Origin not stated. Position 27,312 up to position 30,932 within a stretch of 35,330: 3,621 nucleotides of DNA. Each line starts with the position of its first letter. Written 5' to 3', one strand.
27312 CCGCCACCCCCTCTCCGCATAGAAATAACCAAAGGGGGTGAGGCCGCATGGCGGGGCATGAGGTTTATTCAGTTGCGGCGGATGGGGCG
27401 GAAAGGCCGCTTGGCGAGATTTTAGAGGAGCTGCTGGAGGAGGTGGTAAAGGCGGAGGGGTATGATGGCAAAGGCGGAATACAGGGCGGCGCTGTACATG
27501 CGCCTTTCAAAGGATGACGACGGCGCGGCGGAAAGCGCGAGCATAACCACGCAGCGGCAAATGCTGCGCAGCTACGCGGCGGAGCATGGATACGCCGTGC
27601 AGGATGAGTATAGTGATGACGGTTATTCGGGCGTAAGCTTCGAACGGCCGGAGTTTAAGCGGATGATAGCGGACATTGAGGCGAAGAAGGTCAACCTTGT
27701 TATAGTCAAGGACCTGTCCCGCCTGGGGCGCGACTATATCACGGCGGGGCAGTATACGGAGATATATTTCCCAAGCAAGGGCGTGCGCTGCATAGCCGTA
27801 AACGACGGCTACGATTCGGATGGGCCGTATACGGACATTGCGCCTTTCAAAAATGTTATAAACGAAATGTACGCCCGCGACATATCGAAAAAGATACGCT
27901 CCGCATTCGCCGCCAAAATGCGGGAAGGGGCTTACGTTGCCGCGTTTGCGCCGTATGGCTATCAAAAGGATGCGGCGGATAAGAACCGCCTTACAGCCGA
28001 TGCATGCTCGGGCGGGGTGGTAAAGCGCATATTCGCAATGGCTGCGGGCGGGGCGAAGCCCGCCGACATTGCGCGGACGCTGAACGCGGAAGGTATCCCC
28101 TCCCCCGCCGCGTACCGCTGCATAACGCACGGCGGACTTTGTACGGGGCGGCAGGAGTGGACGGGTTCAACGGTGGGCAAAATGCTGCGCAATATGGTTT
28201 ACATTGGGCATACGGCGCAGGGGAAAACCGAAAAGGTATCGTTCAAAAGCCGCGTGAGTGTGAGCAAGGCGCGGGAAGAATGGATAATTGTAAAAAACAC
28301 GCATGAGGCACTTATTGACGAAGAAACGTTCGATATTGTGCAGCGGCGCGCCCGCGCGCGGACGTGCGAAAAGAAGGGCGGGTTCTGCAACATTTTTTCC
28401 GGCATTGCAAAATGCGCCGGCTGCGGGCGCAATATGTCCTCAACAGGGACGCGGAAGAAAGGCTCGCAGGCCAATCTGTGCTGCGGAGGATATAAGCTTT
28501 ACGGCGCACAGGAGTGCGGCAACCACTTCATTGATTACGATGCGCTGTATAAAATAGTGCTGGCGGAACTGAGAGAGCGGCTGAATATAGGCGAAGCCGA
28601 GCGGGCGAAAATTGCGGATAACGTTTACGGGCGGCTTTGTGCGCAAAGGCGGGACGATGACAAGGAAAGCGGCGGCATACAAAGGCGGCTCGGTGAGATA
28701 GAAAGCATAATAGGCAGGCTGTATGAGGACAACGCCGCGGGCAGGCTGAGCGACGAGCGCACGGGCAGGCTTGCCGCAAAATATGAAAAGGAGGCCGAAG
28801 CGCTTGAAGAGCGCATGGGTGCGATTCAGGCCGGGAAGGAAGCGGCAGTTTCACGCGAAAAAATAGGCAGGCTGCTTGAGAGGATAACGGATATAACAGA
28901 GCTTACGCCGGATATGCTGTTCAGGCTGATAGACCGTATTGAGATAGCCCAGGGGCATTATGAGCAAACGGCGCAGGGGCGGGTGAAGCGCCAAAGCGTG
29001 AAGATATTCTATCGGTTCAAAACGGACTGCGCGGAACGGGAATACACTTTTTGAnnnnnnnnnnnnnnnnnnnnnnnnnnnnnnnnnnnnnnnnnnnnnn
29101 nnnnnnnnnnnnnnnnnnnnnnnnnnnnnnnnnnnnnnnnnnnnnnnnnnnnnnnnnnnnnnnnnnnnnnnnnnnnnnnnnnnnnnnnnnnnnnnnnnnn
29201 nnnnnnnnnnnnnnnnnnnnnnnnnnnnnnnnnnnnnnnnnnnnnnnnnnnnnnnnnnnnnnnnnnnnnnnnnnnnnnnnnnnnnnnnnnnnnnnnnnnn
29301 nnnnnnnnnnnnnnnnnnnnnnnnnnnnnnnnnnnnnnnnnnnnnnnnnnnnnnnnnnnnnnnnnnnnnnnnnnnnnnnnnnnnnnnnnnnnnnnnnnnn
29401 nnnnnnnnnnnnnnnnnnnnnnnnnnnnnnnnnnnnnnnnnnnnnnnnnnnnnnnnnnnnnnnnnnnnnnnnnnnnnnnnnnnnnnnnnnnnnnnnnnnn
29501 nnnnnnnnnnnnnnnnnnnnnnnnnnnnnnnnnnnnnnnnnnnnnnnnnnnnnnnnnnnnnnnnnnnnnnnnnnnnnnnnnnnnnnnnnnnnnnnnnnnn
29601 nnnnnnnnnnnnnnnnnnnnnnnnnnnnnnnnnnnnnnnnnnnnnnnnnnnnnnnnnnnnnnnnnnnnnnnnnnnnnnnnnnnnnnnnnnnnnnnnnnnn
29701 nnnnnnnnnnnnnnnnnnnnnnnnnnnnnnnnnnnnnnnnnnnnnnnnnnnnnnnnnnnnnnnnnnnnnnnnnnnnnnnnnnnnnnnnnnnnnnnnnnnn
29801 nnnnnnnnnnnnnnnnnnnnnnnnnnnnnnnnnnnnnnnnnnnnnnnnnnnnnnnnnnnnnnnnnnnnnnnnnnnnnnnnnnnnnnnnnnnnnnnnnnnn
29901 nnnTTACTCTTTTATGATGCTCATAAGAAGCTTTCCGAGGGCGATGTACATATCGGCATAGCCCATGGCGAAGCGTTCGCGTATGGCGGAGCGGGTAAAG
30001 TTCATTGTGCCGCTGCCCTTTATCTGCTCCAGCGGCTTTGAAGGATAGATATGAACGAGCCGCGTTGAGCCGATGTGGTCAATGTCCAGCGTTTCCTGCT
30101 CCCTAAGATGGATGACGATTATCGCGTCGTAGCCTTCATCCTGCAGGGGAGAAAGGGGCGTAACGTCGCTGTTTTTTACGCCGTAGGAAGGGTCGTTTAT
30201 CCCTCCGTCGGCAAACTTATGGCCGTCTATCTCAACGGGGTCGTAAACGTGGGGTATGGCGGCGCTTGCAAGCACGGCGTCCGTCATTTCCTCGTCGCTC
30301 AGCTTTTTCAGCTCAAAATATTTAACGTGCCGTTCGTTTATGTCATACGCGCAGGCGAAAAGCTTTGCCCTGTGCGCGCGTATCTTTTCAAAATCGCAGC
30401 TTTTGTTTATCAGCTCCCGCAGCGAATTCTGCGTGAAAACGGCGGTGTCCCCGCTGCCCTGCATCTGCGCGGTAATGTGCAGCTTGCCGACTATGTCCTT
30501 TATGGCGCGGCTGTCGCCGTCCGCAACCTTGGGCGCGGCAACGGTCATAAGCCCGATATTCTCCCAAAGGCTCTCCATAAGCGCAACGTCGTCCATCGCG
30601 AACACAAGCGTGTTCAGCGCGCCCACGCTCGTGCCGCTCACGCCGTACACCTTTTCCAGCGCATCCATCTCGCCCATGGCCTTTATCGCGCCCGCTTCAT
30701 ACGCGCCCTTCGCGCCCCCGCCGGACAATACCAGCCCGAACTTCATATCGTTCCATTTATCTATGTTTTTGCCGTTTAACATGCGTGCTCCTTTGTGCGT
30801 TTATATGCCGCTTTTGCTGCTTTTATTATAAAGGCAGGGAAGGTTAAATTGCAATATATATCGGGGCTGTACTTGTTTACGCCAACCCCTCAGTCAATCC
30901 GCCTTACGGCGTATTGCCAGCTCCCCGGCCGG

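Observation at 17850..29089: feoB is split by an 11,227-bp island bounded by a large serine recombinase; precise excision would rebuild an intact ~608-aa FeoB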

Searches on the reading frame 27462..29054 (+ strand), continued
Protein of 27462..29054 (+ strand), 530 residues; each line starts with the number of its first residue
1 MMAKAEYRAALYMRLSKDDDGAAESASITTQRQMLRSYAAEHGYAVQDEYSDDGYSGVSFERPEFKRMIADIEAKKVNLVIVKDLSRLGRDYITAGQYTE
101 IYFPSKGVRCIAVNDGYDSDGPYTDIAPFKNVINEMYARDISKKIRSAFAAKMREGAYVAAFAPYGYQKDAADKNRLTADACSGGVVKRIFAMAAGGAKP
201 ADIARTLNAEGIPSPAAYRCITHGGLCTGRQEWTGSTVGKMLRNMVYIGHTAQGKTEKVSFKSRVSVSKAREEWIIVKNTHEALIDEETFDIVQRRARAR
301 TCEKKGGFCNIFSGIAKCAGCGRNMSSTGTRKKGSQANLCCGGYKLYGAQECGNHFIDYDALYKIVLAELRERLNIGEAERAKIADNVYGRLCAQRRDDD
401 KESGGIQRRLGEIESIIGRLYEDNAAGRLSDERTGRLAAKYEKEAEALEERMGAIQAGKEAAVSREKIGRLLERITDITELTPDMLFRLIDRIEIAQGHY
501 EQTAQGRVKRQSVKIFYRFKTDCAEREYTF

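Call 41: search_solved_structures(query=window:27462-29054:+, max_evalue=0.001)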
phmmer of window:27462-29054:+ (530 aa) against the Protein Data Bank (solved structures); distinct sequences matched with E-value up to 0.001: 11.
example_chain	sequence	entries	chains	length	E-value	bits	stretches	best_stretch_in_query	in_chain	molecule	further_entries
2mhc_A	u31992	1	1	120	4.8e-31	111.4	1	9-120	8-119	TnpX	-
9dxh_A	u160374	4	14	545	9e-16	61.1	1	27-331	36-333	Resolvase homolog YokA | Site-specific recombinase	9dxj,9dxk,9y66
9dxd_A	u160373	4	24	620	1.3e-15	60.6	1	27-331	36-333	Resolvase homolog YokA,SPbeta prophage-derived uncharacterized protein YotN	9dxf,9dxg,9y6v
3bvp_A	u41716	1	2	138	7e-13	51.5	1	8-123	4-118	TP901-1 Integrase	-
3guv_A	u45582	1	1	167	1.2e-08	37.5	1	9-156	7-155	Site-specific recombinase, resolvase family protein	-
9iu2_A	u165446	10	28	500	7.2e-07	31.7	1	8-323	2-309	Integrase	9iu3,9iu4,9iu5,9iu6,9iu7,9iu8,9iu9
9u2s_A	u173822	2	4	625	2.4e-05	26.7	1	59-174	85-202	Integrase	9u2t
9teh_A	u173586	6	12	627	2.4e-05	26.6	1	59-174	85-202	Integrase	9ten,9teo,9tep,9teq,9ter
9ibl_B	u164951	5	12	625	3e-05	26.3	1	59-174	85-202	Integrase | PhiC31 integrase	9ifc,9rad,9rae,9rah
4bqq_A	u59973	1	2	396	3.8e-05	26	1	59-174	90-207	INTEGRASE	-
3g13_A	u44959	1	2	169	0.00034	22.9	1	6-108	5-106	Putative conjugative transposon recombinase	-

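Call 42: search_protein_families(library=phrogs, proteins=[window:27462-29054:+], max_evalue=0.001)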
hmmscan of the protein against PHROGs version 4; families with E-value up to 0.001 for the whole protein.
window:27462-29054:+ (530 aa): 3 families
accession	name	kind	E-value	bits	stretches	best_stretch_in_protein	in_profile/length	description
phrog_95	-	integration and excision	1.5e-92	312.3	1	3-505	84-565/651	integrase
phrog_125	-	DNA, RNA and nucleotide metabolism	1.9e-29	103.9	1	6-300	19-251/254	DNA invertase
phrog_6620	-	integration and excision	4e-07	30.8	1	5-90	54-133/201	transposase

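Call 50: search_protein_families(library=pfam, alignment_id=A2, max_evalue=0.00001)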
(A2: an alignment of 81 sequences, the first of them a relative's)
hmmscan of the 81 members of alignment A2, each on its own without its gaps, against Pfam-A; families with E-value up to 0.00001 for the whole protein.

A. member 1, L024:2140-2874:+ (244 aa): 2 families
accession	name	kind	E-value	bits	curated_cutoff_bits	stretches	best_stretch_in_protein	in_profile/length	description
PF21983.2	NikA-like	-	2.1e-14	53.8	27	1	144-214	1-71/72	Mobilization protein NikA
PF05713.17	MobC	-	4.9e-10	40.1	23.2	1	198-241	1-43/45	Bacterial mobilisation protein (MobC)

B. families by the number of members that match (of 81 scanned): 90 families (the first 25 are shown)
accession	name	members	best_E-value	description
PF00528.27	BPD_transp_1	3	5.3e-40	Binding-protein-dependent transport system inner membrane component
PF00005.33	ABC_tran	3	3.2e-37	ABC transporter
PF08534.16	Redoxin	3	5.6e-29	Redoxin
PF00578.27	AhpC-TSA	3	6.2e-28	AhpC/TSA family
PF02683.22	DsbD_TM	3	2.2e-14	Cytochrome C biogenesis protein transmembrane domain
PF13905.12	Thioredoxin_8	3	6.3e-11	Thioredoxin-like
PF00085.26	Thioredoxin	3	2.9e-08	Thioredoxin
PF13098.12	Thioredoxin_2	3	6.7e-08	Thioredoxin-like domain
PF04294.18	VanW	2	1.7e-44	VanW like protein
PF00165.29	HTH_AraC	2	4.7e-23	Bacterial regulatory helix-turn-helix proteins, AraC family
PF12833.13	HTH_18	2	3.4e-22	Helix-turn-helix domain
PF00392.27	GntR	2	3.6e-21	Bacterial regulatory proteins, gntR family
PF08352.17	oligo_HPY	2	1.9e-19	Oligopeptide/dipeptide transporter, C-terminal region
PF21983.2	NikA-like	2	2.1e-14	Mobilization protein NikA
PF13304.12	AAA_21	2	1.1e-09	AAA domain, putative AbiEii toxin, Type IV TA system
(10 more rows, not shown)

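Call 55: search_protein_families(library=pfam, proteins=[L052:3796-6675:-, L052:6813-7778:+, L064:12656-14383:-, L064:14618-15412:+, L064:16191-16700:+, L064:17536-18483:+, L064:18514-19968:+, L064:19987-21324:+], max_evalue=0.00001)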
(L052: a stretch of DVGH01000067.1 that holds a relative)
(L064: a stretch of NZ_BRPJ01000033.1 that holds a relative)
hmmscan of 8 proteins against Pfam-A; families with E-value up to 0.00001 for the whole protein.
L052:3796-6675:- (959 aa): 1 family
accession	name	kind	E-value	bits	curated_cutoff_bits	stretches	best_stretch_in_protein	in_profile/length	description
PF09586.16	YfhO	-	1.8e-94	318.2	28.5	2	28-378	3-363/835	Bacterial membrane protein YfhO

L052:6813-7778:+ (321 aa): 2 families
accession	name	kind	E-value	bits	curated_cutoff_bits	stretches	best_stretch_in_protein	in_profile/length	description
PF00239.26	Resolvase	-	9.9e-37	126.7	23.3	1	6-156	1-145/145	Resolvase, N terminal domain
PF07508.19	Recombinase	-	9e-19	68.1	21.1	1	189-317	1-99/102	Recombinase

L064:12656-14383:- (575 aa): 2 families
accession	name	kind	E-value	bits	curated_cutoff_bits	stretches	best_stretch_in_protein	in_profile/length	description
PF04851.21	ResIII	-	1.2e-10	42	22.5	1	54-204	20-163/164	Type III restriction enzyme, res subunit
PF00270.35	DEAD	-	1.6e-09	38.2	26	1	60-204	13-161/167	DEAD/DEAH box helicase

L064:14618-15412:+ (264 aa): 2 families
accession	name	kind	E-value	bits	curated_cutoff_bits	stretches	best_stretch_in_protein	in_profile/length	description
PF01381.28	HTH_3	-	2.1e-10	40.9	23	1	26-82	1-54/55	Helix-turn-helix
PF13560.12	HTH_31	-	5.4e-07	30.3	27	1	23-59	3-39/64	Helix-turn-helix domain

L064:16191-16700:+ (169 aa): 1 family
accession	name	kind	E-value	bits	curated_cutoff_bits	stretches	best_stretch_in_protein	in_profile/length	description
PF03432.20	Relaxase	-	4e-12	47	24.6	1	41-146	21-123/132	MobA/VirD2-like, nuclease domain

L064:17536-18483:+ (315 aa): 1 family
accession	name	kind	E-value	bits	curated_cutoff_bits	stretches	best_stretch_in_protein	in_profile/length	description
PF13280.12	WYL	-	8.1e-10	39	21.8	1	157-227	8-69/70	WYL domain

L064:18514-19968:+ (484 aa): 0 families

L064:19987-21324:+ (445 aa): 0 families

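Call 61: find_encoding_contigs(protein=P0124, flank=10000, max_places=4)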
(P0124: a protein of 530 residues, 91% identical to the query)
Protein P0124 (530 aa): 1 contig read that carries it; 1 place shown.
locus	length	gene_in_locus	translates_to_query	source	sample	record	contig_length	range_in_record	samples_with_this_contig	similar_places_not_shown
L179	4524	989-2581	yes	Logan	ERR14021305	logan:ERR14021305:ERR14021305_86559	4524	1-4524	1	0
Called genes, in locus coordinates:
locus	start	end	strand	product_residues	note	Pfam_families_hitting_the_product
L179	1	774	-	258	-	?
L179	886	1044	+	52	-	-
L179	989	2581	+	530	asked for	PF00239:Resolvase, PF07508:Recombinase, PF13408:Zn_ribbon_recom, PF14287:DUF4368 (weak)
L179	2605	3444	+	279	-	PF07664:FeoB_C, PF07670:Gate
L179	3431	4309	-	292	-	PF01734:Patatin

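Call 79: search_dna_similar(query=window:27462-29054:+, collection=plasmids, mode=protein, max_rows=12)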
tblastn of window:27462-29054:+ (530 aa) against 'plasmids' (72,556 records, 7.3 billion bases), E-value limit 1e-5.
Records with a match: 394; places in all: 513; records where one place covers at least 80% of the query: 57.
Best place of each record, by identity: <60% 394.
By first word of the organism name: Ralstonia 54; Enterococcus 45; Bradyrhizobium 37; Bacillus 21; Sphingobium 11; Mesorhizobium 11; Subdoligranulum 9; Roseomonas 9; Azospirillum 8; Paracoccus 7; and 84 more.
By predicted mobility (MOB-suite, as given by PLSDB): non-mobilizable 185; conjugative 109; mobilizable 100.
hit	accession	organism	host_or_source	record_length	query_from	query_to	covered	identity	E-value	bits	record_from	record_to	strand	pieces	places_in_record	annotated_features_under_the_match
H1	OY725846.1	Subdoligranulum variabile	-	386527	7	519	97%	39.8%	2e-106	357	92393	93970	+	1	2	none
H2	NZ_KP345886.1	Enterococcus faecium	-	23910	3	519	98%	39.3%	3e-102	345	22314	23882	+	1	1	tndX: site-specific resolvase TndX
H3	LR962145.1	Enterococcus faecalis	-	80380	3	519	98%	39.3%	3e-102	345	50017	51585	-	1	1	none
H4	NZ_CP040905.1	Enterococcus faecium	retail chicken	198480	3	519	98%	39.3%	3e-102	345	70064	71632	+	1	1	tndX: site-specific resolvase TndX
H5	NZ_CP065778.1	Enterococcus faecium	Homo sapiens,Rectal swab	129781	3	519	98%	39.3%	3e-102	345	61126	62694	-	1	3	tndX: site-specific resolvase TndX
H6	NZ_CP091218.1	Enterococcus faecium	Homo sapiens,whole organism,fecal sample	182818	3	519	98%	39.3%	3e-102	345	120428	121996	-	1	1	tndX: site-specific resolvase TndX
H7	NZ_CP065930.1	Enterococcus faecium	Homo sapiens,cell culture,rectal swab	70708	2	519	98%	38.7%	5e-101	341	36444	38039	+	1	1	recombinase family protein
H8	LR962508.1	Enterococcus faecalis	-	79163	4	519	97%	37.8%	2e-89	308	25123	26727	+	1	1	none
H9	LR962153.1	Enterococcus faecalis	-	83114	4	519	97%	37.8%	2e-89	308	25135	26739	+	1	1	none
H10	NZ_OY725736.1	Monoglobus pectinilyticus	-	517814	2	519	98%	36.2%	1e-77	273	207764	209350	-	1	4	recombinase family protein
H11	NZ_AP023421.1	Pusillibacter faecalis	Homo sapiens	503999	7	519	97%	36.4%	2e-91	313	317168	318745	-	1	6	recombinase family protein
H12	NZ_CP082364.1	Bacillus badius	bacterial cell,soil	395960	9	517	96%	36.4%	6e-83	289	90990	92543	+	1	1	recombinase family protein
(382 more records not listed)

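Call 80: search_dna_similar(query=window:27462-29054:+, collection=phages, mode=protein, max_rows=12)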
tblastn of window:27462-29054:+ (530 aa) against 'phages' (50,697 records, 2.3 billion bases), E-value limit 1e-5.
Records with a match: 835; places in all: 971; records where one place covers at least 80% of the query: 30.
Best place of each record, by identity: <60% 835.
By first word of the organism name: Mycobacterium 255; Streptococcus 156; Bacteriophage 80; Bacillus 55; Arthrobacter 40; Staphylococcus 38; Paenibacillus 25; Clostridium 21; Lactococcus 12; Mycolicibacterium 11; and 55 more.
By host as written in the record: Mycobacterium smegmatis mc2 155 175; - 113; Arthrobacter globiformis B-2979 33; Mycobacterium smegmatis mc#155 28; Mycobacterium smegmatis mc2155 17; Bacillus anthracis 16; Mycobacterium sp. 13; Streptococcus suis 11; and 258 more.
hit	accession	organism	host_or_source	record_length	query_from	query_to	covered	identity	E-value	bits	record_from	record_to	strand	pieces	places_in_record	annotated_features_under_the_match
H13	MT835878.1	Bacteriophage sp.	human fecal samples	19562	7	519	97%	38.5%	1e-100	338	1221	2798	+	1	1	record has no annotation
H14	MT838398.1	Bacteriophage sp.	human fecal samples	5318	1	497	94%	39.2%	2e-90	309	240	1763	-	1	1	record has no annotation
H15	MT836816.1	Bacteriophage sp.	human fecal samples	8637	6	519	97%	36.4%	1e-81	283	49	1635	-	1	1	record has no annotation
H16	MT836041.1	Bacteriophage sp.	human fecal samples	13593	9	519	96%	36.6%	4e-70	249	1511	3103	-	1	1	record has no annotation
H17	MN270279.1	Streptococcus phage phi-SsuZKB4_rum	Streptococcus suis ZKB4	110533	7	519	97%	35.2%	3e-78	273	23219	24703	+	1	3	site-specific recombinase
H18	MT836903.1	Bacteriophage sp.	human fecal samples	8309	9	519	96%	34.8%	2e-77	271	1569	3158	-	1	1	record has no annotation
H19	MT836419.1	Bacteriophage sp.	human fecal samples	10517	8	517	96%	34.6%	3e-72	297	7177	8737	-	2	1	record has no annotation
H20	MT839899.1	Bacteriophage sp.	human fecal samples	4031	9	490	83%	39.6%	1e-65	276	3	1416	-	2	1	record has no annotation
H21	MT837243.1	Bacteriophage sp.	human fecal samples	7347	1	522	98%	32.7%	8e-60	219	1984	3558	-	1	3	record has no annotation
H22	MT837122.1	Bacteriophage sp.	human fecal samples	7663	28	519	93%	34.6%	3e-72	256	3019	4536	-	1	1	record has no annotation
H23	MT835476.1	Bacteriophage sp.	human fecal samples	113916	9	519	96%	33.1%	9e-73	258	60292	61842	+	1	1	record has no annotation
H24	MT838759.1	Bacteriophage sp.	human fecal samples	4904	7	525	98%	32.5%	5e-74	261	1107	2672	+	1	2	record has no annotation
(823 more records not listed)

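Call 81: get_annotated_region(hit=H4, flank=3000)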
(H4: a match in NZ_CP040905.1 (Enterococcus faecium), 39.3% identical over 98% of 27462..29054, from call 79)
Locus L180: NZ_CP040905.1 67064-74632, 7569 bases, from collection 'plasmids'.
description: Enterococcus faecium strain N56454 plasmid unnamed, complete sequence
organism: Enterococcus faecium (NCBI taxid 1352)
taxonomy: Bacteria; Bacillota; Bacilli; Lactobacillales; Enterococcaceae; Enterococcus; Enterococcus faecium
host: -; source: retail chicken; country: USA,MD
typing (MOB-suite, as given by PLSDB): mobilizable; replicon rep_cluster_2104,rep_cluster_893; relaxase MOBT
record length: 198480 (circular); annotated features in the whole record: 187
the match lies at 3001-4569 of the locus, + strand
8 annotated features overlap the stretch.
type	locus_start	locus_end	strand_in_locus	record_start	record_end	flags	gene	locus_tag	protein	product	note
CDS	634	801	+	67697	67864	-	-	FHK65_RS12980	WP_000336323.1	cysteine-rich KTR domain-containing protein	-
CDS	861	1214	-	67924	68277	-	-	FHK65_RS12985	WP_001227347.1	helix-turn-helix transcriptional regulator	-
CDS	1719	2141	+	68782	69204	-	-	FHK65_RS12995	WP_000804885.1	sigma-70 family RNA polymerase sigma factor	GO:0006352 - DNA-templated transcription initiation [Evidence IEA]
CDS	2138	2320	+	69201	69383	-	-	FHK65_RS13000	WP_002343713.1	helix-turn-helix domain-containing protein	-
CDS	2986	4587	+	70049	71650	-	tndX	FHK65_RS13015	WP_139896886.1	site-specific resolvase TndX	-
CDS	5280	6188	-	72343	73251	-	-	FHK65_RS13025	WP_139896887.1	IS982 family transposase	-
CDS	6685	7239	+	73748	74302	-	-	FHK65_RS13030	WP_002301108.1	tyrosine-type recombinase/integrase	GO:0015074 - DNA integration [Evidence IEA]; GO:0006310 - DNA recombination [Evidence IEA]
CDS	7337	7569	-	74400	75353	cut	-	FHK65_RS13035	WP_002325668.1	IS30 family transposase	-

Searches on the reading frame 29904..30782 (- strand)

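Call 7: search_protein_families(library=pfam, proteins=[window:29904-30782:-])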
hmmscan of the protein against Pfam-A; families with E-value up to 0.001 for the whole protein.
window:29904-30782:- (292 aa): 1 family
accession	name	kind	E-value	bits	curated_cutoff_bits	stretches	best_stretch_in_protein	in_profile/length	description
PF01734.28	Patatin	-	2.3e-30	106.7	27.7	1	17-197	1-183/191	Patatin-like phospholipase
